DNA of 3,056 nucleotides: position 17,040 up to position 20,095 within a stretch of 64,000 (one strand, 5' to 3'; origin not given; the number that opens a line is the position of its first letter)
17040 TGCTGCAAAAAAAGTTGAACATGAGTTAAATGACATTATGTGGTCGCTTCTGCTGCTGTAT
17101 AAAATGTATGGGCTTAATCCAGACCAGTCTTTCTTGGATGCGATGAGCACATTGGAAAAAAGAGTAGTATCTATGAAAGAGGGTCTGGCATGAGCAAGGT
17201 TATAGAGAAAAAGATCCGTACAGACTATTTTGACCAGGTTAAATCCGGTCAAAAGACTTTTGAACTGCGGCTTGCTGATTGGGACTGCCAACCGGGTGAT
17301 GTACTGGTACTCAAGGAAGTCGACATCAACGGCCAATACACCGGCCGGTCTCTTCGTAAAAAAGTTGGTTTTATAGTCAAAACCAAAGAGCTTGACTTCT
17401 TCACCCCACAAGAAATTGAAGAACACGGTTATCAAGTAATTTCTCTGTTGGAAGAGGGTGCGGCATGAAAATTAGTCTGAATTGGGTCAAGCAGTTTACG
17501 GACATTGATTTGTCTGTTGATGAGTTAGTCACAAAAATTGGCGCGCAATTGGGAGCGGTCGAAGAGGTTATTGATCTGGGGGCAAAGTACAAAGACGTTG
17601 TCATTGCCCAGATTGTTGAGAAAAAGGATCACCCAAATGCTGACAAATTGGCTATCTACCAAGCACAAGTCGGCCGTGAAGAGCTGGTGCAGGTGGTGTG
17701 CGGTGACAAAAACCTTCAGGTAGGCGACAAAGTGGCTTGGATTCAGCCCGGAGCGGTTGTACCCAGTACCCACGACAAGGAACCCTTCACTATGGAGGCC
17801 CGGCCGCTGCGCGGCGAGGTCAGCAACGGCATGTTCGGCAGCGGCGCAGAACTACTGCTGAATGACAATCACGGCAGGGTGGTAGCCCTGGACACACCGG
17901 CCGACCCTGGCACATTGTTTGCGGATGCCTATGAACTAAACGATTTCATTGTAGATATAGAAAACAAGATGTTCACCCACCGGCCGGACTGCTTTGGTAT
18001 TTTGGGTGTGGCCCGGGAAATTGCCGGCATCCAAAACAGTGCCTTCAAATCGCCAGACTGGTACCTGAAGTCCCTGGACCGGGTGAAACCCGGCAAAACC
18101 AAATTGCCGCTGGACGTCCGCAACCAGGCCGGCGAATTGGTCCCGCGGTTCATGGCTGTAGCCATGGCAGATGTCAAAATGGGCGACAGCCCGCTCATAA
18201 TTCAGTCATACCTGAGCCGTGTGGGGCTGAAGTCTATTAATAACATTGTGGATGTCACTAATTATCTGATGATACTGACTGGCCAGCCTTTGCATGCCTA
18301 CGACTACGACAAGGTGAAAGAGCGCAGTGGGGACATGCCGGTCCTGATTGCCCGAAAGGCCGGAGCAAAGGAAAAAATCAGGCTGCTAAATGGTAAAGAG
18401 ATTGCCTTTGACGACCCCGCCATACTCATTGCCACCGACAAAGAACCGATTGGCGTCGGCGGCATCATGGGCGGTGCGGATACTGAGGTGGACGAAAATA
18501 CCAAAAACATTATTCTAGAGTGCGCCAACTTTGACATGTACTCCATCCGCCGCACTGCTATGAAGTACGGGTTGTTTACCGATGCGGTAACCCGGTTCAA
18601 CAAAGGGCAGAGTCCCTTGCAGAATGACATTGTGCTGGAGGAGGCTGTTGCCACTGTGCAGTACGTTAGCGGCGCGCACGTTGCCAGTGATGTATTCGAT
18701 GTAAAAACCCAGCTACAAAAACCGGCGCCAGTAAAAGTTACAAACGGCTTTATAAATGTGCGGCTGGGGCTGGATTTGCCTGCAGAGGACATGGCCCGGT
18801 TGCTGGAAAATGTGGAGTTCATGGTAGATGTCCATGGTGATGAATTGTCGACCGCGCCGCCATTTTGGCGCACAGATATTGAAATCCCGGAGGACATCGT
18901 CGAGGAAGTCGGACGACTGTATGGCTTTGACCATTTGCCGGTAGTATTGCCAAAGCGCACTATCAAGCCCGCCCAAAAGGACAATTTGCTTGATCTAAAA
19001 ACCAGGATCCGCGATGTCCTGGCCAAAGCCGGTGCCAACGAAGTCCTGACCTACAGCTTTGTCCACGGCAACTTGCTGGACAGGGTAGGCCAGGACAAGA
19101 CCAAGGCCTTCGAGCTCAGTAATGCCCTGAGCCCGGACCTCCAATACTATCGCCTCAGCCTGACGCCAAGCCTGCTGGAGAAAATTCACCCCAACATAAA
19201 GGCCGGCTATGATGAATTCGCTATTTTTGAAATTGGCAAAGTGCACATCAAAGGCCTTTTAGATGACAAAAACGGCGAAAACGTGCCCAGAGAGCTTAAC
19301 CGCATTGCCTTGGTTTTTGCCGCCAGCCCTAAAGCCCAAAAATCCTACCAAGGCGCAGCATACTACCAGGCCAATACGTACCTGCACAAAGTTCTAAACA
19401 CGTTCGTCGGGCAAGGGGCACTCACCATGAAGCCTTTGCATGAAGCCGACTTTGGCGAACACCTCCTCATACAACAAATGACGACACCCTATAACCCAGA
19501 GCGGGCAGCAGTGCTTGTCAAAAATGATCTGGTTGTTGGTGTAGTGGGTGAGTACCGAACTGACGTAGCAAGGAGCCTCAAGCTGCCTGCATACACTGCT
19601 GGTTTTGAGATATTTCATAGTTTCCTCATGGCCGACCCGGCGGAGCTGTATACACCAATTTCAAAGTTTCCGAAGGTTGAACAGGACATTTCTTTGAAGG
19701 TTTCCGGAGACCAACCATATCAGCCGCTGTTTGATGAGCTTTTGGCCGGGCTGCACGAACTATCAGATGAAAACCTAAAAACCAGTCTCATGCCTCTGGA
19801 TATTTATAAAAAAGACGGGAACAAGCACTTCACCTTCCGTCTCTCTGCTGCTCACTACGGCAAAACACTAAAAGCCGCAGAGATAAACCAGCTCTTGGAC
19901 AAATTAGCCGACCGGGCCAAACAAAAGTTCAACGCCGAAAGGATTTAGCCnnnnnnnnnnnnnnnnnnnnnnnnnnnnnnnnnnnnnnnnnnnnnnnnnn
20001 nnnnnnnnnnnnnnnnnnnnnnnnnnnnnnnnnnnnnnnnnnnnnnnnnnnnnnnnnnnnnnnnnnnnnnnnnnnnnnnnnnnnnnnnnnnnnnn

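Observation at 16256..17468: NYN nuclease / MazG-like NTP pyrophosphohydrolase / ASCH(DUF3850) trio inserted into the pheS-pheT operon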

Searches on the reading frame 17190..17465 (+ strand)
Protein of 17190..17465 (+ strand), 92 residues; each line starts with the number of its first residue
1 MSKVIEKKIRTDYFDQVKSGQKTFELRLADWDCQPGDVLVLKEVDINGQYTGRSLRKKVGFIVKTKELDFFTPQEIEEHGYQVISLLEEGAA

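Call 4: search_protein_families(library=pfam, proteins=[window:17190-17465:+], max_evalue=0.01)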
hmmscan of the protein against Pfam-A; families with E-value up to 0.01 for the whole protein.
window:17190-17465:+ (92 aa): 2 families
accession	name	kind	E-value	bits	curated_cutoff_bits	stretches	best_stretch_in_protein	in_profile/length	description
PF12961.13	DUF3850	-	6.5e-17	61.9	22.9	1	5-66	2-64/77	Domain of unknown function (DUF3850)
PF04266.20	ASCH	-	2.5e-05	25.3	21.2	1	9-66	3-59/103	ASCH domain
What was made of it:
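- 17190..17468 (+): ASCH/DUF3850 protein, 92 aa, PUA-like fold, with the motif G20-x-K22-T-F-E25-L-R27. PF12961, E = 6.5e-17, and PF04266, E = 2.5e-5 (call 4).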

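Call 5: search_protein_families(library=ncbifam, proteins=[window:17190-17465:+], max_evalue=0.01)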
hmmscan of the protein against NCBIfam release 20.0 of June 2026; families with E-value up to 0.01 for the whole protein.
window:17190-17465:+ (92 aa): 0 families

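Call 6: search_protein_families(library=padloc, proteins=[window:17190-17465:+], max_evalue=0.1)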
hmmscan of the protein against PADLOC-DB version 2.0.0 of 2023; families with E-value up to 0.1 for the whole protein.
window:17190-17465:+ (92 aa): 0 families

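Call 7: search_protein_families(library=phrogs, proteins=[window:17190-17465:+], max_evalue=0.01)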
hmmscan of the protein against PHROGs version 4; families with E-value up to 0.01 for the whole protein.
window:17190-17465:+ (92 aa): 7 families
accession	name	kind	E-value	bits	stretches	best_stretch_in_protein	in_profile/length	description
phrog_986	-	DNA, RNA and nucleotide metabolism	5.1e-15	56.9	1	1-65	94-157/253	RNA-binding protein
phrog_1812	-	unknown function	8.3e-14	52.6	1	1-62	1-61/150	-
phrog_16529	-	unknown function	6.6e-11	43.5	1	5-65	3-62/140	-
phrog_24858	-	unknown function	1.4e-07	32.2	1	7-66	107-165/180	-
phrog_15982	-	unknown function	0.00015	21.9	1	5-64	373-431/453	-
phrog_19935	-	DNA, RNA and nucleotide metabolism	0.0014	19.7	1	2-80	2-82/116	RNA-binding protein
phrog_625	-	unknown function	0.0097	17.1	0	8-29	7-28/98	-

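Call 10: search_solved_structures(query=window:17190-17465:+, max_evalue=1, show_alignments=2)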
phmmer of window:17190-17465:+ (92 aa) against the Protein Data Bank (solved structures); distinct sequences matched with E-value up to 1: 1.
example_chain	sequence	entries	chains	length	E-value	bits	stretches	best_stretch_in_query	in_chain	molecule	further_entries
3iuw_A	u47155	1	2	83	3.1e-07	33.8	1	7-69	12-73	Activating signal cointegrator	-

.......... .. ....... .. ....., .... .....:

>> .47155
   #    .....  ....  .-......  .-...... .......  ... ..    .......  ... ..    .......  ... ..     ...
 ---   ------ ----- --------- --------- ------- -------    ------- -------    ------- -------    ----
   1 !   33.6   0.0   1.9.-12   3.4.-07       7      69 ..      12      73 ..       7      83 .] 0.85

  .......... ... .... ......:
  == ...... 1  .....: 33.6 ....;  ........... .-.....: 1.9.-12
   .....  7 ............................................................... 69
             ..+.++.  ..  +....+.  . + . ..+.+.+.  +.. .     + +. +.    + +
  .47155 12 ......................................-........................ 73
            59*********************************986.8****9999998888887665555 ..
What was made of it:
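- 17190..17468 (+): PDB 3iuw, E = 3e-7 (call 10).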

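Call 44: find_homologous_proteins(query=window:17190-17465:+, max_evalue=0.001)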
Query window:17190-17465:+ (92 aa): 100 proteins with E <= 0.001 among 102 candidates.
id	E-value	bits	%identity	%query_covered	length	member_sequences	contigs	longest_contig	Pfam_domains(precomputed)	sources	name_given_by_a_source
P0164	6.5e-54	197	100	100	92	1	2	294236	PF12961.14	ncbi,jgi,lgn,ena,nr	ncbi:MAG TPA: DUF3850 domain-containing protein [Candidatus Limnocylindria bacterium]|nr:DUF3850 dom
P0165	3.7e-38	147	77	99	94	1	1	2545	PF12961.14,PF04266.21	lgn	-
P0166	9.0e-36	139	73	91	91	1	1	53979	PF12961.14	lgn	-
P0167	3.2e-35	138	73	97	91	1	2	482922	PF12961.14,PF04266.21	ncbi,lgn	-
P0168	7.6e-35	136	69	97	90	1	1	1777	PF12961.14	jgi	jgi:hypothetical protein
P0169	1.3e-33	132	68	99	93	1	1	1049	PF12961.14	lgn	-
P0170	5.8e-33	130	67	97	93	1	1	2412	PF12961.14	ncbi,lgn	ncbi:MAG: DUF3850 domain-containing protein [Candidatus Saccharimonadales bacterium]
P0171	1.4e-32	129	61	96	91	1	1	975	PF12961.14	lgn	-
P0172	1.9e-32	129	68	97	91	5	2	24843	PF12961.14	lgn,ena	-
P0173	1.9e-32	129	67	97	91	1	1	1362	PF12961.14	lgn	-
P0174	2.7e-31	125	63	98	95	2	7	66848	PF12961.14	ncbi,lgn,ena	-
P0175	6.5e-31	124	64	97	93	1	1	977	PF12961.14,PF04266.21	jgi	jgi:ASC-1-like (ASCH) protein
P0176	8.3e-31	124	65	96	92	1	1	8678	PF12961.14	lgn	-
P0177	4.1e-30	121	62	100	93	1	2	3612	PF12961.14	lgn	-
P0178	5.5e-30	121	64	93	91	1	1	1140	PF12961.14,PF04266.21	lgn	-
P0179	6.5e-30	121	62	93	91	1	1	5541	PF12961.14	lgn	-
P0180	7.5e-30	120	64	97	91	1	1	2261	PF12961.14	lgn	-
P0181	7.5e-30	120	61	100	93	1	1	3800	PF12961.14,PF04266.21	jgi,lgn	-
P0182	1.0e-29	120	60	97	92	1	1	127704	PF12961.14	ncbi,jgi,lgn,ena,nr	ncbi:MAG TPA: DUF3850 domain-containing protein [Candidatus Sulfotelmatobacter sp.]|nr:DUF3850 domai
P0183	1.2e-29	120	65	95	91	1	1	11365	PF12961.14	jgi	jgi:hypothetical protein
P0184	1.3e-29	120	64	95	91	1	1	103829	PF12961.14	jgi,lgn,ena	-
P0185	1.4e-29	120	59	97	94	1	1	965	PF12961.14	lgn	-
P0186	1.5e-29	120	62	97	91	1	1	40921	PF12961.14,PF04266.21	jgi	jgi:hypothetical protein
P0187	1.8e-29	119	64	95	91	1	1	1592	PF12961.14,PF04266.21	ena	-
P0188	4.2e-29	118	62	98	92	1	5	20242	PF12961.14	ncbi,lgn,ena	-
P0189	6.4e-29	118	60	97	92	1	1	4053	PF12961.14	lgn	-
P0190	7.3e-29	117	61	97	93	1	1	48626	PF12961.14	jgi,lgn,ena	-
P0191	9.8e-29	117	61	97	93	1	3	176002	PF12961.14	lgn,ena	-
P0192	9.8e-29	117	59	97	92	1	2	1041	PF12961.14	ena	-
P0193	1.3e-28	117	60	99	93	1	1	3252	PF12961.14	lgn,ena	-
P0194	1.5e-28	116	60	98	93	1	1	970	PF12961.14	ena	-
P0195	1.8e-28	116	62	97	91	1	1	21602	PF12961.14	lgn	-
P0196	1.9e-28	116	64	91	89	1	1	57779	PF12961.14,PF04266.21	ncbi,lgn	ncbi:MAG: DUF3850 domain-containing protein [Candidatus Saccharimonadales bacterium]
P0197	2.7e-28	116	60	100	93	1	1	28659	PF12961.14,PF04266.21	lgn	-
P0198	3.2e-28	115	62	95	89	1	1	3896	PF12961.14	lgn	-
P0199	4.8e-28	115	59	95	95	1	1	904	PF12961.14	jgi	jgi:hypothetical protein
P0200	4.9e-28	115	60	97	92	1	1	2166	PF12961.14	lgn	-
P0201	5.6e-28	115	60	97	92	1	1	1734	PF12961.14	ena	-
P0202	5.9e-28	114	60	97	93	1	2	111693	PF12961.14,PF04266.21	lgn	-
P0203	8.8e-28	114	64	97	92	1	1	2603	PF12961.14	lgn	-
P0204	1.5e-27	113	57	95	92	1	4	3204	PF12961.14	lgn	-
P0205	2.6e-27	112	60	99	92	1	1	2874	PF12961.14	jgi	jgi:hypothetical protein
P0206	5.9e-27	111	58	100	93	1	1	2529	PF12961.14,PF04266.21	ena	-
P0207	9.9e-27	111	58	98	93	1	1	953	PF12961.14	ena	-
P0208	3.4e-26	109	58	99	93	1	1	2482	PF12961.14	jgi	jgi:hypothetical protein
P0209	1.2e-25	107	58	97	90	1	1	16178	PF12961.14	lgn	-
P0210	1.3e-25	107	56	96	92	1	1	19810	PF12961.14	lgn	-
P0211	3.8e-25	105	56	97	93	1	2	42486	PF12961.14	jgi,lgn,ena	jgi:hypothetical protein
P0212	4.4e-25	105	59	93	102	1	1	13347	PF12961.14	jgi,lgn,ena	-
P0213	1.1e-24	104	55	89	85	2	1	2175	PF12961.14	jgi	jgi:ASC-1-like (ASCH) protein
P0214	1.7e-24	103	55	95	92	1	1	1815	PF12961.14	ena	-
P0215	3.5e-24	102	54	100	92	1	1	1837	PF12961.14,PF04266.21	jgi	jgi:hypothetical protein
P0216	7.8e-24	101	56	97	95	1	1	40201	PF12961.14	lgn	-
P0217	8.3e-24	101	59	92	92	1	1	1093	PF12961.14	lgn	-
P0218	1.1e-23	101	57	95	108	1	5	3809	PF12961.14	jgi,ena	-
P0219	1.3e-23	101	55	96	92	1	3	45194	PF12961.14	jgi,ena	jgi:hypothetical protein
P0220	1.6e-23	100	55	89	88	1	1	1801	PF12961.14,PF04266.21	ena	-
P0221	1.8e-23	100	60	92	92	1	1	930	PF12961.14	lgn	-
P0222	2.0e-23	100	58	89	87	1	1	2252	PF12961.14,PF04266.21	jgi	jgi:ribosomal protein S17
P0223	2.4e-23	100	58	89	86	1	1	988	PF12961.14,PF04266.21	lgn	-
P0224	2.5e-23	100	57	89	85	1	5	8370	PF12961.14,PF04266.21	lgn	-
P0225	7.4e-23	98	56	97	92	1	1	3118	PF12961.14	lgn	-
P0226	1.6e-22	97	57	95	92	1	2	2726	PF12961.14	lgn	-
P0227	1.7e-22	97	57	96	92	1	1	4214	PF12961.14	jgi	jgi:hypothetical protein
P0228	2.4e-22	97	54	97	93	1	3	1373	PF12961.14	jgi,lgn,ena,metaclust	metaclust:\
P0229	4.8e-22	96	57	89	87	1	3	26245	PF12961.14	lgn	-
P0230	8.3e-22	95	54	89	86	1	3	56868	PF12961.14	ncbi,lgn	-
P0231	1.6e-21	94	52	95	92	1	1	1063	PF12961.14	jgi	jgi:hypothetical protein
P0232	3.1e-21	93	56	90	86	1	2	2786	PF12961.14,PF04266.21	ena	-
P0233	5.7e-21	92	51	88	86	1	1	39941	PF12961.14,PF04266.21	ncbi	-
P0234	8.2e-21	92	54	96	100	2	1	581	PF12961.14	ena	-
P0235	1.3e-20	91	55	96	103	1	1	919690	PF12961.14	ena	-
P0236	1.8e-19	87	52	89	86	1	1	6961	PF12961.14,PF04266.21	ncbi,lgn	-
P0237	3.8e-19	86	49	90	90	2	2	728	PF12961.14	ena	-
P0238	4.9e-19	86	49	93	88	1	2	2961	PF12961.14,PF04266.21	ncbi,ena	-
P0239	9.6e-19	85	51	91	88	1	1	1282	PF12961.14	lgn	-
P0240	1.0e-18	85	51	89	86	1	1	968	PF12961.14,PF04266.21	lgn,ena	-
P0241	1.1e-18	85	53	92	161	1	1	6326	PF12961.14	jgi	jgi:hypothetical protein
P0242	2.6e-18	84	49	89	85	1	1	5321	PF12961.14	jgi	jgi:hypothetical protein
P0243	6.2e-18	82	60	77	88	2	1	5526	PF12961.14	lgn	-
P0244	7.4e-18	82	60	77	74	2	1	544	PF12961.14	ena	-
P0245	8.0e-18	82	52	89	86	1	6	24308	PF12961.14,PF04266.21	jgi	-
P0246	1.1e-17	82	49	89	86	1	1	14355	PF12961.14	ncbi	-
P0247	1.4e-17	81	49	88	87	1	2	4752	PF12961.14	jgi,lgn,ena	-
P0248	1.4e-17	81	48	97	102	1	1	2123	PF12961.14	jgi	jgi:hypothetical protein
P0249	2.7e-17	80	48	97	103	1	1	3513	PF12961.14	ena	-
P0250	3.9e-17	80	49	98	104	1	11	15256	PF12961.14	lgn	-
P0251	6.3e-17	79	47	92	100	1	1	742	PF12961.14,PF04266.21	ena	-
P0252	1.8e-16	78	47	92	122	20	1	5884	PF12961.14,PF04266.21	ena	-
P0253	2.3e-16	77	47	97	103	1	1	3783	PF12961.14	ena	-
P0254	5.8e-16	76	47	92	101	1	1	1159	PF12961.14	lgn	-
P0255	6.2e-16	76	51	91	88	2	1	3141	PF12961.14,PF04266.21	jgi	-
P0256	6.6e-16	76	52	89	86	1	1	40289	PF12961.14,PF04266.21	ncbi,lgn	-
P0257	7.5e-16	76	45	91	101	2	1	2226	PF12961.14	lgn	-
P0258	2.3e-15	74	47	92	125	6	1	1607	PF12961.14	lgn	-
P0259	4.8e-15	73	42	96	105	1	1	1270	PF12961.14,PF04266.21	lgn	-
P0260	2.4e-14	71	45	89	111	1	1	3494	PF12961.14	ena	-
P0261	4.5e-14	70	49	89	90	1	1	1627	PF12961.14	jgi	jgi:hypothetical protein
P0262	7.1e-11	60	68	45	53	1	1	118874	PF12961.14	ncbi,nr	ncbi:DUF3850 domain-containing protein [Candidatus Falkowbacteria bacterium]|nr:DUF3850 domain-conta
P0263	1.3e-10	59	55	59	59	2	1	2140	PF12961.14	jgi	-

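Call 46: find_encoding_contigs(protein=P0167, flank=5000, max_places=2)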
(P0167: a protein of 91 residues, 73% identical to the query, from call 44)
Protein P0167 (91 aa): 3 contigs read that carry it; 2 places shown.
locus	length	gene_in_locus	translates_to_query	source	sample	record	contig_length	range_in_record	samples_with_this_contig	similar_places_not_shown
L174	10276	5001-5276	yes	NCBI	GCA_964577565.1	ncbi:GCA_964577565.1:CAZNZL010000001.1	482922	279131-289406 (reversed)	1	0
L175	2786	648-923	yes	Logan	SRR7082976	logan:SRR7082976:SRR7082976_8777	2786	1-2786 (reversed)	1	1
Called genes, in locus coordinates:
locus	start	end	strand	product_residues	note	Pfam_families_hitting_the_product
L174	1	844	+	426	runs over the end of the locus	-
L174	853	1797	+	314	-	PF01180:DHO_dh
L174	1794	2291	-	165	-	PF04461:YajQ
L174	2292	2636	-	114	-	-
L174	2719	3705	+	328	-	PF02912:Phe_tRNA-synt_N (faint), PF01409:tRNA-synt_2d, PF00152:tRNA-synt_2 (faint)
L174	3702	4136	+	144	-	-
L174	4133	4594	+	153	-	PF01243:PNPOx_N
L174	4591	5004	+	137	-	PF01243:PNPOx_N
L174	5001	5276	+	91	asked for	PF04266:ASCH (weak), PF12961:DUF3850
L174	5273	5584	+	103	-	-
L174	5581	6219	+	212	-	PF00657:Lipase_GDSL, PF13472:Lipase_GDSL_2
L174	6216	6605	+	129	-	PF10604:Polyketide_cyc2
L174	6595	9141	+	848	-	PF01588:tRNA_bind, PF03483:B3_4, PF03484:B5, PF17759:tRNA_synthFbeta, PF03147:FDX-ACB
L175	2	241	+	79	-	?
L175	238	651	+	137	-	PF01243:PNPOx_N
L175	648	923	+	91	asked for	PF04266:ASCH (weak), PF12961:DUF3850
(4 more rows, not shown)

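Call 47: find_encoding_contigs(protein=P0166, flank=5000, max_places=2)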
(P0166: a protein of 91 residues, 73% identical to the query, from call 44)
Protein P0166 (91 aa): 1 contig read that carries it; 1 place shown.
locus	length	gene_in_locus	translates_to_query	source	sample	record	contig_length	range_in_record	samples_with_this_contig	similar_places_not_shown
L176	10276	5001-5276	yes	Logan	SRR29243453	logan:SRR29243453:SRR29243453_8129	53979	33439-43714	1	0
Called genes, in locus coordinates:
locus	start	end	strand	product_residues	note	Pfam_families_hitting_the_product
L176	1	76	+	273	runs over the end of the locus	PF02535:Zip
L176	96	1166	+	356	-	PF02646:RmuC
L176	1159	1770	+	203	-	PF07884:VKOR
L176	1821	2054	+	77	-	-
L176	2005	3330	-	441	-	PF22422:MGH1-like_GH, PF01204:Trehalase, PF03200:Glyco_hydro_63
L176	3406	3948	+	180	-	-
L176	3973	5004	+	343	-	PF02912:Phe_tRNA-synt_N (weak), PF01409:tRNA-synt_2d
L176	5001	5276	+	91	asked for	PF12961:DUF3850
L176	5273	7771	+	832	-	PF01588:tRNA_bind, PF03483:B3_4, PF03484:B5, PF17759:tRNA_synthFbeta, PF03147:FDX-ACB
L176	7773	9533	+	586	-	-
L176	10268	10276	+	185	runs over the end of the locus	PF00254:FKBP_C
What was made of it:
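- ASCH is alone in L176 (call 47).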

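Call 71: search_dna_similar(query=window:17190-17465:+, collection=phages, mode=protein, max_rows=8)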
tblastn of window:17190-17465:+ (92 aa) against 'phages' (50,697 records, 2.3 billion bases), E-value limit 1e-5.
Records with a match: 18; places in all: 18; records where one place covers at least 80% of the query: 1.
Best place of each record, by identity: <60% 18.
By first word of the organism name: Listeria 6; Vibrio 5; Clostridium 2; Enterobacter 1; Peptoclostridium 1; Hydrogenophilus 1; Phage 1; Enterococcus 1.
By host as written in the record: Listeria monocytogenes 3; Clostridium difficile 2; Listeria monocytogenes ATCC 19115 2; Enterobacter hormaechei 1; Peptoclostridium difficile strain DSM1296 1; Listeria 1; Hydrogenophilus thermoluteolus 1; - 1; and 6 more.
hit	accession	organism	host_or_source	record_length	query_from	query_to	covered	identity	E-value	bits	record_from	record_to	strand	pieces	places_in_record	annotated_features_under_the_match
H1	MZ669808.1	Enterobacter phage Phc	Enterobacter hormaechei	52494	3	86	91%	39.3%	3e-6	49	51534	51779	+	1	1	hypothetical protein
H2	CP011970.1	Peptoclostridium phage phiCDIF1296T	Peptoclostridium difficile strain ...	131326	6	63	63%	46.6%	2e-7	52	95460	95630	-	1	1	hypothetical protein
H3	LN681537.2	Clostridium phage phiCD211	Clostridium difficile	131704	6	63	63%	46.6%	2e-7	52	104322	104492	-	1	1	ASCH domain protein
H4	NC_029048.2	Clostridium phage phiCD211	Clostridium difficile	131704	6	63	63%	46.6%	2e-7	52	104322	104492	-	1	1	DUF3850 domain-containing protein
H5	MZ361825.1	Listeria phage vB_LmoS_P9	Listeria monocytogenes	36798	1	71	77%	38.0%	4e-6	48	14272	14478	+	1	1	hypothetical protein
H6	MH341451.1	Listeria phage PSU-VKH-LP019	Listeria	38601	1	71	77%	38.0%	4e-6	48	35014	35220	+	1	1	RNA-binding protein | hypothetical protein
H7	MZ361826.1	Hydrogenophilus phage vB_LmoS_C996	Hydrogenophilus thermoluteolus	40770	1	71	77%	38.0%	4e-6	48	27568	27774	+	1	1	hypothetical protein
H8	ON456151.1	Listeria phage HB17054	Listeria monocytogenes ATCC 19115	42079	1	71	77%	38.0%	5e-6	48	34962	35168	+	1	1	hypothetical protein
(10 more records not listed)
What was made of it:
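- Closest known: ASCH superfamily. Different: It belongs to the minimal DUF3850 branch of about 90 aa, which is also common in phages (calls 7, 71).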

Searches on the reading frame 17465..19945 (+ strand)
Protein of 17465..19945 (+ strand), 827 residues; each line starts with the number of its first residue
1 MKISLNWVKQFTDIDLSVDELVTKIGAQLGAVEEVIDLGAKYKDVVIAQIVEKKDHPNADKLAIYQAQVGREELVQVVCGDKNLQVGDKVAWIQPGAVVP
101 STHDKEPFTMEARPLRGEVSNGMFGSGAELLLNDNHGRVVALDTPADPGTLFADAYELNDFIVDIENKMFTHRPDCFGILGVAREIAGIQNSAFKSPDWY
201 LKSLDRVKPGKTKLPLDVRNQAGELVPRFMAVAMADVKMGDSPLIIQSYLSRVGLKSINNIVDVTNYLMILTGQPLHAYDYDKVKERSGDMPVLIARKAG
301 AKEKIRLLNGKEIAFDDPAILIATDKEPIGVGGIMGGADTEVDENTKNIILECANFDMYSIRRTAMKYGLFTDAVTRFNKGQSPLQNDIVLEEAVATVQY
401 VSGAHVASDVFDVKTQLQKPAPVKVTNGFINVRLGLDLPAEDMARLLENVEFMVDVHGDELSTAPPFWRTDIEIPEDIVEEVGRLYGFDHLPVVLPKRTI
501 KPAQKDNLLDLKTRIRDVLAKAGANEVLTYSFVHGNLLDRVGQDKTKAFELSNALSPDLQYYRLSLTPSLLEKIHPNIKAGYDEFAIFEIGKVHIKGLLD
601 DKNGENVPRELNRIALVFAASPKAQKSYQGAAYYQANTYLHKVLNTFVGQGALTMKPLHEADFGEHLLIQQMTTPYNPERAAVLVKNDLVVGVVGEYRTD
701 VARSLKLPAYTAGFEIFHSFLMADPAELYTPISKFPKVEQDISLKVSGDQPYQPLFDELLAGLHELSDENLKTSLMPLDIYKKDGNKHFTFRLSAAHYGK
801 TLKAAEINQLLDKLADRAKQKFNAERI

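Call 4: search_protein_families(library=pfam, proteins=[window:17465-19945:+], max_evalue=0.01)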
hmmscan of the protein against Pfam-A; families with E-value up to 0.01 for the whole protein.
window:17465-19945:+ (827 aa): 5 families
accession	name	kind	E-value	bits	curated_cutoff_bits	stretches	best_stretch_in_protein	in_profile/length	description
PF03483.22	B3_4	-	5.6e-48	163.3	29.3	1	226-399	2-170/174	B3/4 domain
PF17759.6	tRNA_synthFbeta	-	8e-33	114.1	22.4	1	491-716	1-212/214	Phenylalanyl tRNA synthetase beta chain CLM domain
PF03484.21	B5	-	2.5e-18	66.5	28.6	1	424-488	2-67/67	tRNA synthetase B5 domain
PF01588.26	tRNA_bind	-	4.4e-14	52.8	27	1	45-150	1-95/96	Putative tRNA binding domain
PF03147.19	FDX-ACB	-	1.9e-09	38.3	31.1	1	733-825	1-92/94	Ferredoxin-fold anticodon binding domain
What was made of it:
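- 17465..19948 (+): pheT (Phe-tRNA ligase beta subunit, 827 aa). It forms the right border of the slot. Five Pfam domains (call 4).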

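Call 5: search_protein_families(library=ncbifam, proteins=[window:17465-19945:+], max_evalue=0.01)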
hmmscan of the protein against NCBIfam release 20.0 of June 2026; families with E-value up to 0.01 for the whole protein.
window:17465-19945:+ (827 aa): 9 families
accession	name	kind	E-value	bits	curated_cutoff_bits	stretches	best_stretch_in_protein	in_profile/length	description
TIGR00472.1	pheT_bact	equivalog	1e-167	559.8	402.65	1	1-825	1-796/798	phenylalanine--tRNA ligase subunit beta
NF001882.0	PRK00629.5-4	equivalog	1.6e-48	165.6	527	1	1-593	1-560/725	phenylalanine--tRNA ligase subunit beta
TIGR00471.1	pheT_arch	equivalog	8.6e-25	87.2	282.65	1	330-717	208-546/551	phenylalanine--tRNA ligase subunit beta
NF045760.1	YtpR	equivalog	1.7e-17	63.9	100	1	41-150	80-183/185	YtpR family tRNA-binding protein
NF001879.0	PRK00629.5-1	equivalog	2.3e-13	49.6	840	1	2-286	2-271/718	phenylalanine--tRNA ligase subunit beta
NF045867.1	PheT_Nterm_rel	equivalog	1.3e-08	35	120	1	21-103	66-146/171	TyrS-associated PheT N-terminal domain-related protein TapR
TIGR00469.1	pheS_mito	equivalog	0.00086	18.1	258.35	1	728-824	350-449/451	phenylalanine--tRNA ligase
NF007492.0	PRK10089.1-1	equivalog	0.005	16.8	150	0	44-77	13-46/110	tRNA-binding protein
NF051887.1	PheS_related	equivalog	0.0098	15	300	0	726-815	242-343/349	PheS-related mystery ligase SrmL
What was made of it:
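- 17465..19948 (+): TIGR00472, E = 1e-167 (call 5).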
